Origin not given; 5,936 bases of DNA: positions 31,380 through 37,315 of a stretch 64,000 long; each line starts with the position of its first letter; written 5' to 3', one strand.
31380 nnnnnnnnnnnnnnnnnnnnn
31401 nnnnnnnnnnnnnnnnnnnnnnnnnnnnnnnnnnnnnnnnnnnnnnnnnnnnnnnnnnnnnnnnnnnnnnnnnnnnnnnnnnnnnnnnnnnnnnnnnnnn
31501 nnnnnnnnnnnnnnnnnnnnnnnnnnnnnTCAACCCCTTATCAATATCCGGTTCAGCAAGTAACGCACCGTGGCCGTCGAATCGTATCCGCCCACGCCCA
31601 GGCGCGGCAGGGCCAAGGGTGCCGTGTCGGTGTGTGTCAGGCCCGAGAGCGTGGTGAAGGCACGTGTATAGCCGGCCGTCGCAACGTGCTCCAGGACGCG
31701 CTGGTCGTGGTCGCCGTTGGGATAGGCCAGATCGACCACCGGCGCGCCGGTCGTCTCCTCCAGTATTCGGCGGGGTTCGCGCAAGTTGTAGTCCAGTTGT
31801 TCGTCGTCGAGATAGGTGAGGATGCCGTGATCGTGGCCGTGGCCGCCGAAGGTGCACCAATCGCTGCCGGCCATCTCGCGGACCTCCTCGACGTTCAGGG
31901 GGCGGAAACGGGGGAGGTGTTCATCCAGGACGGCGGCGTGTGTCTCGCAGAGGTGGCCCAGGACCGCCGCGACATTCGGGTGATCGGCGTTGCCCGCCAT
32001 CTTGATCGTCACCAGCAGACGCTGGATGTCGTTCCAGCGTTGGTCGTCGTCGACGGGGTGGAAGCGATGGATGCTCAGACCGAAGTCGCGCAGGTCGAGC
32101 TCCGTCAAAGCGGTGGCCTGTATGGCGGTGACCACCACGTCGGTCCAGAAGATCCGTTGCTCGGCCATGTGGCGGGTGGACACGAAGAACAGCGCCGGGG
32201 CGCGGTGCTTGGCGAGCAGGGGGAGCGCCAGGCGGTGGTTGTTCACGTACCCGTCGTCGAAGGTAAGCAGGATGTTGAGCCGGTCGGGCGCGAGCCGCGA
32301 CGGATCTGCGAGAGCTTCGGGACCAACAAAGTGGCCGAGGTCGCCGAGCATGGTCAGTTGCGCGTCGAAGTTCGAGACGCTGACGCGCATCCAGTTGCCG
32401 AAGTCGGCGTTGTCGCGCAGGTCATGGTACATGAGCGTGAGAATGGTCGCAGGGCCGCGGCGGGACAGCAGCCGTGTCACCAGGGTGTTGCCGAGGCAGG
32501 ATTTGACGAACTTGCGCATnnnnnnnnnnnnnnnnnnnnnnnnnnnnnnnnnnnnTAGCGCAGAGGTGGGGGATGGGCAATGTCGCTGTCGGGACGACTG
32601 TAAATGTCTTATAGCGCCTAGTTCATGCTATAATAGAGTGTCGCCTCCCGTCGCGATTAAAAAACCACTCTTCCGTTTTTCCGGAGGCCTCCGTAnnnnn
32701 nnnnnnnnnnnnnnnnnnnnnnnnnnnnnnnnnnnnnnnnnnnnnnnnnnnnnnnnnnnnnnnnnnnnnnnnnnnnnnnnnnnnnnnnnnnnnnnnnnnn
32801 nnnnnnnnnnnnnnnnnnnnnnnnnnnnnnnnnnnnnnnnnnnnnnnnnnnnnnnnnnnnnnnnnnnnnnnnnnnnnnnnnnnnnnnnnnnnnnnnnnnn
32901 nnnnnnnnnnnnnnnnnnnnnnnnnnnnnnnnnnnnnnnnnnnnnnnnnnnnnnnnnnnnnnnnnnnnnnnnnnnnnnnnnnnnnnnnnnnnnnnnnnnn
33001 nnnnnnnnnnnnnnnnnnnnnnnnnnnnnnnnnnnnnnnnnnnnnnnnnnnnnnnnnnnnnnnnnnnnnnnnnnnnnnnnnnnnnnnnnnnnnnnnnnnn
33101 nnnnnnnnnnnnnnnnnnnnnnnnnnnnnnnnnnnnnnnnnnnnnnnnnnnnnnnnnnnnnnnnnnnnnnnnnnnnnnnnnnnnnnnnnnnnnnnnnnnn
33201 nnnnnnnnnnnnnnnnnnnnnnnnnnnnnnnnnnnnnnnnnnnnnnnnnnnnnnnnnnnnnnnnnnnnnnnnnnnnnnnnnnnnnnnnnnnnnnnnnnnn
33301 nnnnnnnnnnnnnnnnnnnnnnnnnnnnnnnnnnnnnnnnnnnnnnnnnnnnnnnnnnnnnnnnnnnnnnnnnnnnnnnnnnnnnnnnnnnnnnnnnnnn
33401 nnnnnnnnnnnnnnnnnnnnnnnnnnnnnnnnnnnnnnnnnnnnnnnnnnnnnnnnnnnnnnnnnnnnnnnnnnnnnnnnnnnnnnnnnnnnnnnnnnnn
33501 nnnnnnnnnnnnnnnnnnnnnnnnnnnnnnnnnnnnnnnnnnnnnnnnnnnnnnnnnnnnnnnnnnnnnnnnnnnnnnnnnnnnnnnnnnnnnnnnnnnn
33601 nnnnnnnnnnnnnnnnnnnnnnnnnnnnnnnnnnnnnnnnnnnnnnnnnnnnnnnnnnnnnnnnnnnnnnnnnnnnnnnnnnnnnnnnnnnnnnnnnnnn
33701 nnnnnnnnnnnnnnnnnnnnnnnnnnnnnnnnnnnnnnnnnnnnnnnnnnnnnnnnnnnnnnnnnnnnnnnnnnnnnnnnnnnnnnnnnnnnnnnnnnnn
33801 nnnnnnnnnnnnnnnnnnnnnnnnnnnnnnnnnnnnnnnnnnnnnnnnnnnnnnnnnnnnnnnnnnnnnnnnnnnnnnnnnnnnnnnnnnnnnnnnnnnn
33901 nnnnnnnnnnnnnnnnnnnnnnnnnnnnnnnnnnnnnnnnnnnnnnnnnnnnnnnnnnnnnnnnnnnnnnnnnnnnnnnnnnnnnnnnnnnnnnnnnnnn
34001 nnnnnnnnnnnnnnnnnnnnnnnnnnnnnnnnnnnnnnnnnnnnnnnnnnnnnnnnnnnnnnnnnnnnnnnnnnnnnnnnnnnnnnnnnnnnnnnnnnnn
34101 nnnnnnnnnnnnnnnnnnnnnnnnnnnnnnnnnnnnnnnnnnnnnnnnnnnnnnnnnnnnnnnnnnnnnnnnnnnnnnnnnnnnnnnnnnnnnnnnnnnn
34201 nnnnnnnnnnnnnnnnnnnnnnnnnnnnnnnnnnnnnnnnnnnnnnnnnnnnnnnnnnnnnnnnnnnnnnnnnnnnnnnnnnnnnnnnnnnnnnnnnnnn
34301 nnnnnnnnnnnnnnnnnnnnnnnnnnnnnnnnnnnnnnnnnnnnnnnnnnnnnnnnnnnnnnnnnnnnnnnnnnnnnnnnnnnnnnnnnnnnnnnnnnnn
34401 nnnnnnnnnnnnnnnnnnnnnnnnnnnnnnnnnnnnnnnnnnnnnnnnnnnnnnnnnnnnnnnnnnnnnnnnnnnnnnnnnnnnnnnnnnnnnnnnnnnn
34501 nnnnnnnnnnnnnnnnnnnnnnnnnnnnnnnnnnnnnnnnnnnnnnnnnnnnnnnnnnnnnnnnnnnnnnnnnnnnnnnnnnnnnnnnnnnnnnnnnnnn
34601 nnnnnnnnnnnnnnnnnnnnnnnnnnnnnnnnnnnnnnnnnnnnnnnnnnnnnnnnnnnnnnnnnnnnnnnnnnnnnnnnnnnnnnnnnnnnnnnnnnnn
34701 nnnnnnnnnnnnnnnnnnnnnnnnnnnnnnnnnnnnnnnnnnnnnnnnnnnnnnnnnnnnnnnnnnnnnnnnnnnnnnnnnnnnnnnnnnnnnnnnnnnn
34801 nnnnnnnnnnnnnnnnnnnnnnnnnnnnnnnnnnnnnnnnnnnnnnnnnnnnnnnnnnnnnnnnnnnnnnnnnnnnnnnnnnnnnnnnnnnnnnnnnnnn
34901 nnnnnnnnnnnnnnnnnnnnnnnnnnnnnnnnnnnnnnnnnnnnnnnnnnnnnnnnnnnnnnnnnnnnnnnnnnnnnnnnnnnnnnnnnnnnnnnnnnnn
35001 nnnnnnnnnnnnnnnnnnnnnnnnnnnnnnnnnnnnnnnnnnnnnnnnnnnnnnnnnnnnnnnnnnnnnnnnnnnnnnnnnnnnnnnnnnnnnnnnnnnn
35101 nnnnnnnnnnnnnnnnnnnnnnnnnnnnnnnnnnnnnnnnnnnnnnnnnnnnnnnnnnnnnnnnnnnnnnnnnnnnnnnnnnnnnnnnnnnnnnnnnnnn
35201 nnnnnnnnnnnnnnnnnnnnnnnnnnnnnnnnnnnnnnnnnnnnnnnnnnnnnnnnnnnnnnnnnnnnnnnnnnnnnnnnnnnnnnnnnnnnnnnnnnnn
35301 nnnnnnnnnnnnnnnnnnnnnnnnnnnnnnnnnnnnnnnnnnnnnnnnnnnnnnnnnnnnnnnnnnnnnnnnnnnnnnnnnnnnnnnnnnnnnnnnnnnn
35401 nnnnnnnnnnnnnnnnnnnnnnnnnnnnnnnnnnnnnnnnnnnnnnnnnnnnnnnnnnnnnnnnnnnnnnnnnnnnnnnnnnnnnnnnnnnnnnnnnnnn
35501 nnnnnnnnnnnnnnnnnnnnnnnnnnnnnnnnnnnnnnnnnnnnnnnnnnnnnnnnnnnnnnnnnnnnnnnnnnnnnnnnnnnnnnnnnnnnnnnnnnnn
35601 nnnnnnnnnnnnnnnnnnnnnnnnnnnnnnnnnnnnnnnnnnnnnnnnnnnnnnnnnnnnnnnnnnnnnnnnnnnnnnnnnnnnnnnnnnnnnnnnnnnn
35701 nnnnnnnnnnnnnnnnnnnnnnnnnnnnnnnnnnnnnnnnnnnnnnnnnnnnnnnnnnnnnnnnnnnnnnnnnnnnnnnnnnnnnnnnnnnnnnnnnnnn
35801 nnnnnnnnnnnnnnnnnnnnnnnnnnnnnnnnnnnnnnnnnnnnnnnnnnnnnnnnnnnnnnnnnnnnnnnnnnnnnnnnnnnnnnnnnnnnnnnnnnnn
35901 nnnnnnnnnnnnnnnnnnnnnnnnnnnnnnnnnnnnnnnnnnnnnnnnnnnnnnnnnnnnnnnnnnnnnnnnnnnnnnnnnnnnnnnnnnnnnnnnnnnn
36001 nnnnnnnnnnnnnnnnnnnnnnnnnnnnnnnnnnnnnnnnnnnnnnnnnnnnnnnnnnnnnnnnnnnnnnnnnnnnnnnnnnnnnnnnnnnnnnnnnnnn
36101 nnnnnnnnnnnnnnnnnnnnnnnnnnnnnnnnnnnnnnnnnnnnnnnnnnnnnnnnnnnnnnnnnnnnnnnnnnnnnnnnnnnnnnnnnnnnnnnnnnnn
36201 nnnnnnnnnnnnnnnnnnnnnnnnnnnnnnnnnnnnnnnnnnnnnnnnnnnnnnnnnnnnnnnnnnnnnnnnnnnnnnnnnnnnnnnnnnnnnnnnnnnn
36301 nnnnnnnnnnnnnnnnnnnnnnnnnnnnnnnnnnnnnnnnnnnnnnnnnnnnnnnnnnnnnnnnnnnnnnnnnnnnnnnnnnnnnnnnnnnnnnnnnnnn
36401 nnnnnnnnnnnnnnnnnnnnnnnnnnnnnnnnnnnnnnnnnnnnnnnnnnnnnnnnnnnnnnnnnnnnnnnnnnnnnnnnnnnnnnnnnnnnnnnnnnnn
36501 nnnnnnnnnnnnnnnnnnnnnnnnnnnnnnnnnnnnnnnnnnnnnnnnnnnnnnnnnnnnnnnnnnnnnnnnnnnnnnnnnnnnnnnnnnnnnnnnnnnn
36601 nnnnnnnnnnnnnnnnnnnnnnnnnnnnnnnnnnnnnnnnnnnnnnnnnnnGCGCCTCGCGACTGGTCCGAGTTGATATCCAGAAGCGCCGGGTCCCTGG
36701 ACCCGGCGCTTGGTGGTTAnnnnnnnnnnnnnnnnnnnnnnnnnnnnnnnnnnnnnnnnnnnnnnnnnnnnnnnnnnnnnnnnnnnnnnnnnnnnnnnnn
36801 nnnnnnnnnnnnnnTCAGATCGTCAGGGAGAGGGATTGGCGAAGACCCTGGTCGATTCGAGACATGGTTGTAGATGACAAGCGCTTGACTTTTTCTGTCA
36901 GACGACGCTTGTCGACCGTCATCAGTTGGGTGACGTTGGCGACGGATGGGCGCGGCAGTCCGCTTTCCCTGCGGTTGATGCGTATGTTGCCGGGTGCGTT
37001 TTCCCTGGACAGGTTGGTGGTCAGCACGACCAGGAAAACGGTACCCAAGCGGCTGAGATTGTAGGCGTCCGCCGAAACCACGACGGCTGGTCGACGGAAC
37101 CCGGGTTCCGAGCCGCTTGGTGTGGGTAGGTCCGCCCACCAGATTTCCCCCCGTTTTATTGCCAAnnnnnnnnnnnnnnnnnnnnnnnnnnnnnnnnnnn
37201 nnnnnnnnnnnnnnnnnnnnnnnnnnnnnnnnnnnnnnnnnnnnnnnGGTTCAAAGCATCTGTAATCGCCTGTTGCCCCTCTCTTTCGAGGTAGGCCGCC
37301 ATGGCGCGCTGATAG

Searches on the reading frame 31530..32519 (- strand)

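Call 26: search_protein_families(library=pfam, proteins=[window:31530-32519:-], max_evalue=0.00001)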
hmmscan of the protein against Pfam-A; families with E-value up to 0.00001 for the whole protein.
window:31530-32519:- (329 aa): 1 family
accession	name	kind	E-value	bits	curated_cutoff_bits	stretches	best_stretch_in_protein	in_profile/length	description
PF01522.26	Polysacc_deac_1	-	2.1e-20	73.4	23.1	1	82-286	8-123/124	Polysaccharide deacetylase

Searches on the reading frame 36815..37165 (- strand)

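Call 26: search_protein_families(library=pfam, proteins=[window:36815-37165:-], max_evalue=0.00001)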
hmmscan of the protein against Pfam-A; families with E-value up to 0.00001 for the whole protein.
window:36815-37165:- (116 aa): 1 family
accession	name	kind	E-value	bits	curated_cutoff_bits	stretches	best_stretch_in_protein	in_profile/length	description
PF02452.23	PemK_toxin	-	5.7e-29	100.9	23.1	1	4-112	1-109/109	PemK-like, MazF-like toxin of type II toxin-antitoxin system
